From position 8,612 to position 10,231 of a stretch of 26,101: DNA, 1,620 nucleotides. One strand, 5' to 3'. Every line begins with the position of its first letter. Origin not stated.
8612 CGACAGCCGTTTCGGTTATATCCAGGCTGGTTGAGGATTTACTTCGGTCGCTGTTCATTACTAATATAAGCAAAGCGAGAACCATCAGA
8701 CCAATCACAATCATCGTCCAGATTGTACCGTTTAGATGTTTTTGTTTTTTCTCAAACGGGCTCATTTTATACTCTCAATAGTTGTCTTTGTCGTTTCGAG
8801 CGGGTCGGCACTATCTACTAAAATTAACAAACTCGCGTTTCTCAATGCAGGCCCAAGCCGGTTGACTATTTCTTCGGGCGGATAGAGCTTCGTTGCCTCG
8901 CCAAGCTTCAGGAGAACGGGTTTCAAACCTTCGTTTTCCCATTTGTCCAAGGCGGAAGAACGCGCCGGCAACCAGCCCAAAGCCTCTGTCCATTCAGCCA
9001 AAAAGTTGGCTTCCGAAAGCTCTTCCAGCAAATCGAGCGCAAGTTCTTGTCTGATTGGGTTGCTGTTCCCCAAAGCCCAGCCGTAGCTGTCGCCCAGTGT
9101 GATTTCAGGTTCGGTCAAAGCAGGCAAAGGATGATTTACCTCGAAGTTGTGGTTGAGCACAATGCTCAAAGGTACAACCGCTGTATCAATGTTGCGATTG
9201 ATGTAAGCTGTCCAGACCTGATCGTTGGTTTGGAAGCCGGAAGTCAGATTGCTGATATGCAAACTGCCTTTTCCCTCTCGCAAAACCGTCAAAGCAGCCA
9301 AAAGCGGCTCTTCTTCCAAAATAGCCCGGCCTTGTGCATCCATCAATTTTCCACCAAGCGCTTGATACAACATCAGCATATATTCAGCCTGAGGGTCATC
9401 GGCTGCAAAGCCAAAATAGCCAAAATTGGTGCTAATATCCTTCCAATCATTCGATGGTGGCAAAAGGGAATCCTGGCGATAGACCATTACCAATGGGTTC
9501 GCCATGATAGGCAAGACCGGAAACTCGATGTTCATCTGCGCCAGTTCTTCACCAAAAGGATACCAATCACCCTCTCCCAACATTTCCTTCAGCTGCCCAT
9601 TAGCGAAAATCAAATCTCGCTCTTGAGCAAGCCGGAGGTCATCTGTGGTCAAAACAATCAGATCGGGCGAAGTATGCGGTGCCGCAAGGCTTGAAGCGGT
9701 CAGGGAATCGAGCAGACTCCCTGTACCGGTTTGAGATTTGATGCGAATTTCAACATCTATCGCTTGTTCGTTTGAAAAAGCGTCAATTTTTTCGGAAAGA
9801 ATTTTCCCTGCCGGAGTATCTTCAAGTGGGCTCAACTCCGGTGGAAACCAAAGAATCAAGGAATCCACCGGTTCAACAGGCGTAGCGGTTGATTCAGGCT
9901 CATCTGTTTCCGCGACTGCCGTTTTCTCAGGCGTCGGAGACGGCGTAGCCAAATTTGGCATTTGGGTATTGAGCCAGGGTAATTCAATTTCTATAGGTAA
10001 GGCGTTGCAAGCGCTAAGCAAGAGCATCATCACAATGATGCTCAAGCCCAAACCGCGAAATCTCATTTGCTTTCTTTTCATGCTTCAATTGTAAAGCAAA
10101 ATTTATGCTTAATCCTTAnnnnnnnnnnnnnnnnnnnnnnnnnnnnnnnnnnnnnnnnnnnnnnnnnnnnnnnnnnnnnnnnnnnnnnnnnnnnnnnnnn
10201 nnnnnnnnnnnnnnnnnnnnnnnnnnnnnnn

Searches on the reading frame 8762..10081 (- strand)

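Call 19: search_protein_families(library=pfam, proteins=[window:8762-10081:-])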
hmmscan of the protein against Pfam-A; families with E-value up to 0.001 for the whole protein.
window:8762-10081:- (439 aa): 1 family
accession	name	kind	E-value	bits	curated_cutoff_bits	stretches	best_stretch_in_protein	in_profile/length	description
PF13416.11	SBP_bac_8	-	2.7e-07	31.1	27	1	104-380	7-270/279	Bacterial extracellular solute-binding protein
